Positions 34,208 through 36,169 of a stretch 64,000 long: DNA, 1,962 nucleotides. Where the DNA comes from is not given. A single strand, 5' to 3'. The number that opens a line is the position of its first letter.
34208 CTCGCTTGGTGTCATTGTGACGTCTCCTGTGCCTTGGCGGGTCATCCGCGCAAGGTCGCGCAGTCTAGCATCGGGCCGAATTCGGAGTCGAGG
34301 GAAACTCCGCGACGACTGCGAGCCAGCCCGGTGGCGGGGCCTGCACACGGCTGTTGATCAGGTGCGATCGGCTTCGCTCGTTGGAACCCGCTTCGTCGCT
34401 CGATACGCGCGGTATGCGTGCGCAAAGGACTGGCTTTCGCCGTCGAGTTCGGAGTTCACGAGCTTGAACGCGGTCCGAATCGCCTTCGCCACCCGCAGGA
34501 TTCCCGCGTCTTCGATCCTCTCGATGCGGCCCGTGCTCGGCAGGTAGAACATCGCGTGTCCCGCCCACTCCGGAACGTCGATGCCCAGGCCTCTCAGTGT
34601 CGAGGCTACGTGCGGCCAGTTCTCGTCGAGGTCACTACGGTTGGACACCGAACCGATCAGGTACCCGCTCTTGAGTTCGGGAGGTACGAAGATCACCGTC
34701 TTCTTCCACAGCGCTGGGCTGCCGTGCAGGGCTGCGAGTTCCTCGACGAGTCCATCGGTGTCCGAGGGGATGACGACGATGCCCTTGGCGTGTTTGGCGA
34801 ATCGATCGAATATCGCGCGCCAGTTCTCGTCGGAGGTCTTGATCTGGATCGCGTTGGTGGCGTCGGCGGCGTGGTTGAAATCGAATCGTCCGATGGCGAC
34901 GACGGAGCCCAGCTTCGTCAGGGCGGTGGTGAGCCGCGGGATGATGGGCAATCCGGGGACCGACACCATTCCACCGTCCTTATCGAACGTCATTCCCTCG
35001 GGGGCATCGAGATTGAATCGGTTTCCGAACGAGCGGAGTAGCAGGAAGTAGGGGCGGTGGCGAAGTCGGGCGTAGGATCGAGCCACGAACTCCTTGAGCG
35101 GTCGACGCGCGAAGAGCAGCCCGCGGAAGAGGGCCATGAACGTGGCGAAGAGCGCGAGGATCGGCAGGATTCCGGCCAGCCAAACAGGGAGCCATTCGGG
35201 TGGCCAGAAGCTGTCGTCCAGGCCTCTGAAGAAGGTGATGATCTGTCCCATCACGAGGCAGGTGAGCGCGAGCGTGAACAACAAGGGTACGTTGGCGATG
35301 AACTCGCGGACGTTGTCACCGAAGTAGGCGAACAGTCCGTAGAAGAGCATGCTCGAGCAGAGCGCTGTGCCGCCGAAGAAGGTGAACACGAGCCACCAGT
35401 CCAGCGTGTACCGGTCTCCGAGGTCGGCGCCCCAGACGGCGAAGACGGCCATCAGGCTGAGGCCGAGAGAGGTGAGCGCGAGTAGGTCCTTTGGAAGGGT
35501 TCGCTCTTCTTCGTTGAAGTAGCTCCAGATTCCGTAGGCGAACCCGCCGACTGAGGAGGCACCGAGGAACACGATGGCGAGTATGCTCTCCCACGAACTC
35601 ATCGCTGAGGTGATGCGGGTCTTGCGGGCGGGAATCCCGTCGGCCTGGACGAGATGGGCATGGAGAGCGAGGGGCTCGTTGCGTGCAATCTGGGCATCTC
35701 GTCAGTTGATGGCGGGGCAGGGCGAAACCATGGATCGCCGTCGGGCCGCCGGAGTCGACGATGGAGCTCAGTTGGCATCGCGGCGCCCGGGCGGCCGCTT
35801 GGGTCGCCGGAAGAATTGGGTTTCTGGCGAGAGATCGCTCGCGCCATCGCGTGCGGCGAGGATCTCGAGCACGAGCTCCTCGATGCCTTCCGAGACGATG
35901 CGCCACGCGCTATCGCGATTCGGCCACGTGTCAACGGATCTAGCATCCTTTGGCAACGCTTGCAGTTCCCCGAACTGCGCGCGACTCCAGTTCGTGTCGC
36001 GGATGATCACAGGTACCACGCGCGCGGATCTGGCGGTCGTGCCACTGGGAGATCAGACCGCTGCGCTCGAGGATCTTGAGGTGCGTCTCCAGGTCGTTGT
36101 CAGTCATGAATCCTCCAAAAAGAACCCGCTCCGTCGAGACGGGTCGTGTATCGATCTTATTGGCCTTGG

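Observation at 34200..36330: Foreign G+C-rich block: TIR-gene remnant directly upstream of an intact 5-TM / Rossmann-like protein, a candidate (decayed) TIR-signalling membrane-effector pair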

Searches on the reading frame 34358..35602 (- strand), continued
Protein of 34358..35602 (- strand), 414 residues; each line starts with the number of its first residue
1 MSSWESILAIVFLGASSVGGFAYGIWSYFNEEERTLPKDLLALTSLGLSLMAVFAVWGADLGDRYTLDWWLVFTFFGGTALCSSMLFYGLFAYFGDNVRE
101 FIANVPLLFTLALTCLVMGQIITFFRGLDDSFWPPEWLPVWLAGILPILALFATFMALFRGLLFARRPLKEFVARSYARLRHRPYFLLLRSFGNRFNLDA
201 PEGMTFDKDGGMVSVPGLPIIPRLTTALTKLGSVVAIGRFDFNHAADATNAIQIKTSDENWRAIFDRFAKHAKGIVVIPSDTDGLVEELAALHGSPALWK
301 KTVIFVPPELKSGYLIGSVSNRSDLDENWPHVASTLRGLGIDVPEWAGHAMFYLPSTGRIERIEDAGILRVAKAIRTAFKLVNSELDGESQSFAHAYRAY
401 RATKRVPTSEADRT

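Call 96: search_protein_families(library=pfam, proteins=[P0019, P0052, P0064, P0070, P0077, P0082, P0104, P0106, P0117, P0126], max_evalue=0.001)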
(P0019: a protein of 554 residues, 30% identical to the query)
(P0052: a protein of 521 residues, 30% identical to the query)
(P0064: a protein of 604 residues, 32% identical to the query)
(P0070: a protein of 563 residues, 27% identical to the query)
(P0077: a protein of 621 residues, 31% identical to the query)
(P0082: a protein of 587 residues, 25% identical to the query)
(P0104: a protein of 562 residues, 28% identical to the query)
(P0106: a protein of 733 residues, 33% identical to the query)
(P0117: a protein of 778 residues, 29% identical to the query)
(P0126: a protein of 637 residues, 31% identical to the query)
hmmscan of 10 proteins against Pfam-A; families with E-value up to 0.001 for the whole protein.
P0019 (554 aa): 0 families

P0052 (521 aa): 0 families

P0064 (604 aa): 1 family
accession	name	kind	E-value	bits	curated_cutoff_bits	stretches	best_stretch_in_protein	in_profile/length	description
PF10502.14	Peptidase_S26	-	5.7e-51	173.2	22.9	1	384-589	6-165/168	Signal peptidase, peptidase S26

P0070 (563 aa): 0 families

P0077 (621 aa): 0 families

P0082 (587 aa): 0 families

P0104 (562 aa): 0 families

P0106 (733 aa): 0 families

P0117 (778 aa): 0 families

P0126 (637 aa): 0 families

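Call 98: search_protein_families(library=padloc, proteins=[L001:6563-7399:+, L001:8857-9393:+, L001:9477-9890:+, P0001, L012:4435-5109:+, L012:5109-5735:+, P0009, L012:1701-3605:-, L012:3614-4339:-, L025:8751-10079:+], max_evalue=0.001)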
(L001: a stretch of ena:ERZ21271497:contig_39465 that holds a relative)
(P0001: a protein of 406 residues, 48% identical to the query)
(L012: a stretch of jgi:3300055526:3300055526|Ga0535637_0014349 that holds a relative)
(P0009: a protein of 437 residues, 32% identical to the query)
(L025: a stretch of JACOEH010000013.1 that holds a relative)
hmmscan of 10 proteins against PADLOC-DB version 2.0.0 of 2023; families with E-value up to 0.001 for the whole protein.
L001:6563-7399:+ (279 aa): 3 families
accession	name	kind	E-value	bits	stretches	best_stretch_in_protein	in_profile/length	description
PDLC05062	PDC-S66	-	7.8e-08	30.1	1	112-194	148-229/282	-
PDLC02012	SAVED5--SAVED_TIR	-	4.2e-07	27.4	1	116-206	15-104/404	-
PDLC00436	ThsB1|ThsB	-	0.00015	19.3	1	115-189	36-114/183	TIR-like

L001:8857-9393:+ (179 aa): 1 family
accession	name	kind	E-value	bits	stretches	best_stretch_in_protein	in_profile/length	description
PDLC00696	Effector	-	0.00072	17.2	1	28-112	29-113/189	2TM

L001:9477-9890:+ (138 aa): 0 families

P0001 (406 aa): 0 families

L012:4435-5109:+ (225 aa): 0 families

L012:5109-5735:+ (209 aa): 0 families

P0009 (437 aa): 0 families

L012:1701-3605:- (634 aa): 1 family
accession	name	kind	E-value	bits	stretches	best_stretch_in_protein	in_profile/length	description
PDLC02016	SAVED_CHAT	-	9.8e-05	19.4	1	304-348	214-258/498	-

L012:3614-4339:- (241 aa): 0 families

L025:8751-10079:+ (443 aa): 1 family
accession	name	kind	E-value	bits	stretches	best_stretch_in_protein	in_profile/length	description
PDLC00733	Effector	-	0.00012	19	1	48-118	284-352/388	TIR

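Call 100: find_related_loci(query=A9, collection=metagenome_contigs, flank=7000)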
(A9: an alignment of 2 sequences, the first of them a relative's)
Query A9 (437 aa) in metagenome_contigs; peptide patterns used: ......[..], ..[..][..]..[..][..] (x = any residue, [..] = any of these).
262 stretches matched a pattern, but none encodes a relative of the query by tblastn (E <= 1e-3).

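Call 101: find_encoding_contigs(protein=P0054, flank=7000, max_places=4)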
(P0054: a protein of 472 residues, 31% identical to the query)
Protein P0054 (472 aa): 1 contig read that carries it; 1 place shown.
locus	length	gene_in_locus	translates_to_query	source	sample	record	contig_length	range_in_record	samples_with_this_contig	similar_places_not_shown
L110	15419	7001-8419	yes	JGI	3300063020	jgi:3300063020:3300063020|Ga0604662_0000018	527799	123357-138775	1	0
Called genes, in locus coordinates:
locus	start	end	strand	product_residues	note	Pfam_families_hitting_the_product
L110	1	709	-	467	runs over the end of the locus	-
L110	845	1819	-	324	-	PF08240:ADH_N, PF00107:ADH_zinc_N, PF13602:ADH_zinc_N_2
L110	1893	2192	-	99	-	-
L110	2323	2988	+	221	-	PF04307:YdjM (weak)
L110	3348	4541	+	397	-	-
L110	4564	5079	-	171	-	PF00583:Acetyltransf_1 (weak)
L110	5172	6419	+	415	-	PF13442:Cytochrome_CBB3 (faint), PF06537:DHOR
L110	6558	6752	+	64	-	-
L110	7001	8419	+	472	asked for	-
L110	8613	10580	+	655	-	-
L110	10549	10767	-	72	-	-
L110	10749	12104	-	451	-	-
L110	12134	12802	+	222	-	-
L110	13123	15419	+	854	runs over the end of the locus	PF13174:TPR_6 (faint), PF01464:SLT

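Call 103: search_dna_similar(query=window:34358-35602:-, collection=plasmids, mode=protein, max_evalue=0.001, max_rows=15)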
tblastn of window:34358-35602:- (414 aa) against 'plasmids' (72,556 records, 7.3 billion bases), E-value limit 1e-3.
No match.

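Call 104: search_dna_similar(query=window:34358-35602:-, collection=phages, mode=protein, max_evalue=0.001, max_rows=10)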
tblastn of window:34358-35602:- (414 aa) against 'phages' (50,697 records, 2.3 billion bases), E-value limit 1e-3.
No match.

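Call 105: search_dna_similar(query=P0034, collection=plasmids, mode=protein, max_evalue=0.001, max_rows=15)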
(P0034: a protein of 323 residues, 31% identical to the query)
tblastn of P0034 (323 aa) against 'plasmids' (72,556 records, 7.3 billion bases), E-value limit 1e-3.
No match.

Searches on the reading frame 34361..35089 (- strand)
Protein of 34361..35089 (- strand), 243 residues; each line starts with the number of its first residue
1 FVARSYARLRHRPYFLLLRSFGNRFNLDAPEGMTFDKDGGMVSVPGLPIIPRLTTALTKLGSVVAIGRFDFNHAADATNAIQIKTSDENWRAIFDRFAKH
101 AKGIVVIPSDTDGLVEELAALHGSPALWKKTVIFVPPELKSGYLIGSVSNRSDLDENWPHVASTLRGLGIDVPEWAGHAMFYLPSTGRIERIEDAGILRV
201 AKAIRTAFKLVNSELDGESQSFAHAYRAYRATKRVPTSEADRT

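Call 41: search_solved_structures(query=A4, max_evalue=10)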
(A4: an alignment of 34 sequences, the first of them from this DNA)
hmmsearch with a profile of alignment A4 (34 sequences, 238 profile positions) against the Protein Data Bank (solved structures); distinct sequences matched with E-value up to 10: 9.
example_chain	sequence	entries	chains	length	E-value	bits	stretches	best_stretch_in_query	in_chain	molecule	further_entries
5gtm_A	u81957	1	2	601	0.097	14.9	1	150-195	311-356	Interferon-induced GTP-binding protein Mx1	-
6uut_A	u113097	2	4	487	0.38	13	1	8-75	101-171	3-ketoacyl-ACP reductase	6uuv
3szr_A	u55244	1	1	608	0.44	12.7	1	150-195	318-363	Interferon-induced GTP-binding protein Mx1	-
3zys_B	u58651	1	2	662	0.48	12.6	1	150-195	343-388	INTERFERON-INDUCED GTP-BINDING PROTEIN MX1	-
8g9f_D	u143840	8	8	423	0.58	12.3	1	120-175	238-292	DNA primase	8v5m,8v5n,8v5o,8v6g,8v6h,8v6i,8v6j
5j2l_B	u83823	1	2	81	0.64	12.2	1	195-231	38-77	protein design 2L4HC2_11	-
7v9x_C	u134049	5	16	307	0.88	11.8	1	96-143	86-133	retron St85 family effector protein | Retron Ec86 putative ribosyltransferase/DNA-binding protein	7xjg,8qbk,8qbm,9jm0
6igv_A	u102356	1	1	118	2.3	10.4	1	195-234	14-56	Kinesin-1 heavy chain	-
6ign_A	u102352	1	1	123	2.6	10.2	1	195-234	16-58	Kinesin-1 heavy chain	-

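Call 47: predict_structure(alignment_id=A4)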
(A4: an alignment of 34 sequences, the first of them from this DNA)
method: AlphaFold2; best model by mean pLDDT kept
length: 243 residues; sequences in the alignment: 34
mean_pLDDT: 90.5   pTM: 0.88
mean pLDDT of the five models: 90.5, 90.5, 89.2, 88.0, 87.1
residues with pLDDT >= 90: 176; 70-90: 52; 50-70: 7; < 50: 8
segments of 3 or more residues with pLDDT < 50: 236-243
pLDDT, mean of each block of 10 residues (from residue 1): 76 96 92 89 90 95 91 79 92 96 98 97 98 96 78 97 98 96 98 89 97 96 93 62 38
secondary structure, 60 per line:
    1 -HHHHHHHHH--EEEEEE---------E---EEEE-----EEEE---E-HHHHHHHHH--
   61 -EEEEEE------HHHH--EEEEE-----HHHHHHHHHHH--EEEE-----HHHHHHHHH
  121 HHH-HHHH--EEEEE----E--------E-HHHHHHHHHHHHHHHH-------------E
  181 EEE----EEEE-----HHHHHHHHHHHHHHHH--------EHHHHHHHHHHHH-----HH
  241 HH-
elements in order: H2-10 E13-18 E32-35 E41-44 H50-58 E62-67 H74-77 E80-84 H90-100 E103-106 H112-123 H125-128 E131-135 H151-166 E180-183 E188-191 H197-212 H222-233 H239-242

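Call 50: fold_search(model_id=the predicted structure, library=pdb)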
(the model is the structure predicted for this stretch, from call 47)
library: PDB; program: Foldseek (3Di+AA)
matches with E <= 10: 1008; with E <= 0.001: 0
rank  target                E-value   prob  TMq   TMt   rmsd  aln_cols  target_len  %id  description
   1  8ujm_A                7.1e-03  0.38  0.25  0.25  17.3       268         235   10  Crystal structure of human CTDNEP1-NEP1R1 protein phosphatase complex with magnesium (released 2024-05-15)
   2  3ewi_B                8.0e-03  0.87  0.24  0.34   8.4       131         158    8  Structural analysis of the C-terminal domain of murine CMP-Sialic acid Synthetase (released 2009-08-18)
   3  1zfn_D                8.5e-03  0.51  0.26  0.27  12.7       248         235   12  Structural Analysis of Escherichia coli ThiF (released 2005-06-14)
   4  5int_A                1.0e-02  0.94  0.39  0.46   9.8       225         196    9  Crystal structure of the C-terminal Domain of Coenzyme A biosynthesis bifunctional protein CoaBC (released 2016-04-06)
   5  8owr_A                1.1e-02  0.91  0.39  0.43  11.1       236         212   10  Crystal structure of Mycobacterium smegmatis CoaB in complex with CTP and 2-(1-(3,4-dihydroxyphenyl)-5-(3-hydroxypheny (released 2024-05-08)
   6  8owq_C                1.2e-02  0.89  0.38  0.43  11.1       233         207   10  Crystal structure of Mycobacterium smegmatis CoaB in complex with CTP and 2-(1-(3,4-dihydroxyphenyl)-5-phenyl-1H-indol (released 2024-05-08)
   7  8owb_D                1.2e-02  0.75  0.33  0.35  12.9       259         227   11  Crystal structure of Mycobacterium smegmatis CoaB in complex with CTP and 2-(5-bromo-1-(4-hydroxyphenyl)-1H-indol-3-yl (released 2024-05-08)
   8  6th2_A                1.5e-02  0.90  0.39  0.43  10.6       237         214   10  Crystal structure of Mycobacterium smegmatis CoaB in complex with CTP (released 2020-11-25)
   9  3ewi_A                1.6e-02  0.69  0.23  0.32   7.8       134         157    7  Structural analysis of the C-terminal domain of murine CMP-Sialic acid Synthetase (released 2009-08-18)
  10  8owb_C                1.7e-02  0.87  0.39  0.44  10.7       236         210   10  Crystal structure of Mycobacterium smegmatis CoaB in complex with CTP and 2-(5-bromo-1-(4-hydroxyphenyl)-1H-indol-3-yl (released 2024-05-08)
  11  8owp_D                1.8e-02  0.63  0.32  0.36  13.5       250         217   11  Crystal structure of Mycobacterium smegmatis CoaB in complex with CTP and 2-(1-(4-hydroxyphenyl)-5-phenyl-1H-indol-3-y (released 2024-05-08)
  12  2r8e_A                1.8e-02  0.57  0.20  0.26  10.2       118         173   11  Crystal structure of YrbI from Escherichia coli in complex with Mg (released 2008-09-23)
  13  6thc_B                1.8e-02  0.57  0.31  0.34  13.9       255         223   11  Crystal structure of Mycobacterium smegmatis CoaB in complex with CTP and (4-hydroxyphenyl)(2,3,4-trihydroxyphenyl)met (released 2020-11-25)
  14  5int_B                1.9e-02  0.84  0.37  0.43  11.4       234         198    8  Crystal structure of the C-terminal Domain of Coenzyme A biosynthesis bifunctional protein CoaBC (released 2016-04-06)
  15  9ks0_F                2.0e-02  0.13  0.18  0.15  22.6       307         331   11  E. coli MaeB PTA domain apo form (released 2025-12-03)
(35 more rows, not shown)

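Call 51: search_protein_families(library=pfam, alignment_id=A4, max_evalue=10)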
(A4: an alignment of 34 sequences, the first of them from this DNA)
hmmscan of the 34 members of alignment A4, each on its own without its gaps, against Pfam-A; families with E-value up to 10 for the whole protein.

A. member 1, seq(243 aa): 2 families
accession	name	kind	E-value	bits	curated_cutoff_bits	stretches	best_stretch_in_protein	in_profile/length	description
PF18346.7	SH3_15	-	0.01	16.5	24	1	166-202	21-53/67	Mind bomb SH3 repeat domain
PF05526.16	R_equi_Vir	-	0.036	14.4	25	1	23-47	88-112/177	Rhodococcus equi virulence-associated protein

B. families by the number of members that match (of 34 scanned): 10 families
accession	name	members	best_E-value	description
PF25408.1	AAA_lid_NAV1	1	0.0072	NAV1-like, AAA+ ATPase lid domain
PF18346.7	SH3_15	1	0.01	Mind bomb SH3 repeat domain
PF08368.17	FAST_2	1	0.033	FAST kinase-like protein, subdomain 2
PF16431.10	DUF5028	1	0.035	Domain of unknown function (DUF5028)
PF05526.16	R_equi_Vir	1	0.036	Rhodococcus equi virulence-associated protein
PF25089.1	DUF7804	1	0.13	Domain of unknown function (DUF7804)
PF01596.23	Methyltransf_3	1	0.24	O-methyltransferase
PF21522.3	MreB-like_C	1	0.26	Archaeal actin homologue MreB-like, C-terminal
PF01216.23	Calsequestrin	1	0.35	Calsequestrin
PF18105.7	PGM1_C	1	0.46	PGM1 C-terminal domain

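Call 53: fold_search(model_id=the predicted structure, library=viral)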
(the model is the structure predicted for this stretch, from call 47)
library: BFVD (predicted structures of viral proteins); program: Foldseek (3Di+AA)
matches with E <= 10: 520; with E <= 0.001: 0
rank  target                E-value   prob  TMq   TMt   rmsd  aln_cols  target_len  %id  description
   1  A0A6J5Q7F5            1.6e-02  0.72  0.23  0.23   6.5       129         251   12  FabG Dehydrogenases with different specificities (Related to short-chain alcohol dehydrogenases) [uncultured Caudovirales phage]
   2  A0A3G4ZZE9            2.6e-02  0.66  0.23  0.26  10.2       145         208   10  NLI interacting factor [Gaeavirus sp.]
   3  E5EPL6                2.9e-02  0.75  0.25  0.27   8.1       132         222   11  Conserved hypothetical phage protein [Acinetobacter phage Acj9]
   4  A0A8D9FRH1            3.1e-02  0.13  0.17  0.12  20.0       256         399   11  ATPase [uncultured marine phage]
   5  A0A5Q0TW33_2          5.0e-02  0.16  0.25  0.07  26.1       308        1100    9  Uncharacterized protein [Rinkaby virus]
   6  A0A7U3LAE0            6.4e-02  0.08  0.17  0.12  18.4       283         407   10  Vp3 (Fragment) [Banna virus]
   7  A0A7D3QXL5            8.2e-02  0.15  0.26  0.26  11.9       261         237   10  VV A32-like packaging ATPase [Fadolivirus FV1/VV64]
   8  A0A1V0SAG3            8.8e-02  0.66  0.22  0.44   4.2       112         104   11  Uncharacterized protein [Catovirus CTV1]
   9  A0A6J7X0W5            8.8e-02  0.44  0.32  0.39   8.3       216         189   13  Methyltransferase domain containing protein [uncultured Caudovirales phage]
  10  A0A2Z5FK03            9.3e-02  0.14  0.24  0.13  16.9       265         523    8  Guanylyl transferase/methyl transferase (Fragment) [Pangasius aquareovirus]
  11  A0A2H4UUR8            9.9e-02  0.38  0.35  0.29   8.0       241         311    6  Uncharacterized protein [Bodo saltans virus]
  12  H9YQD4                1.1e-01  0.16  0.28  0.15  16.7       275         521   11  (no name in the UniProt tables at hand)
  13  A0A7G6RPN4            1.1e-01  0.14  0.20  0.28  16.1       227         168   11  (no name in the UniProt tables at hand)
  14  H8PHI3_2              1.1e-01  0.15  0.24  0.06  17.0       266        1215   12  Replicase polyprotein 1a [Fathead minnow nidovirus]
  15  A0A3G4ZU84            1.3e-01  0.09  0.18  0.16  18.4       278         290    7  Uridine kinase [Edafosvirus sp.]
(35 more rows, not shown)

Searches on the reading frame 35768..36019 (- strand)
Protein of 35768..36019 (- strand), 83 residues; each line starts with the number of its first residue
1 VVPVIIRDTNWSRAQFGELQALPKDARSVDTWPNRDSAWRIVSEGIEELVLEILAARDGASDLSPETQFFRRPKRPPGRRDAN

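Call 3: search_protein_families(library=pfam, proteins=[window:35768-36019:-], max_evalue=1)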
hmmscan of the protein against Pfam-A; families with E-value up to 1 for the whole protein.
window:35768-36019:- (83 aa): 0 families

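Call 4: search_protein_families(library=padloc, proteins=[window:35768-36019:-], max_evalue=1)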
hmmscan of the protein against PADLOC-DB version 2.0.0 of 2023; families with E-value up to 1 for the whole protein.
window:35768-36019:- (83 aa): 1 family
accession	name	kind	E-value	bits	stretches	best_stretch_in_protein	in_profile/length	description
PDLC00420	ThsB1|ThsB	-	1.3e-09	35.7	1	2-50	94-142/319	TIR-like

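Call 21: search_protein_families(library=ncbifam, proteins=[window:35768-36019:-], max_evalue=1)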
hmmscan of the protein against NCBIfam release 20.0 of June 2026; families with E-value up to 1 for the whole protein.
window:35768-36019:- (83 aa): 0 families
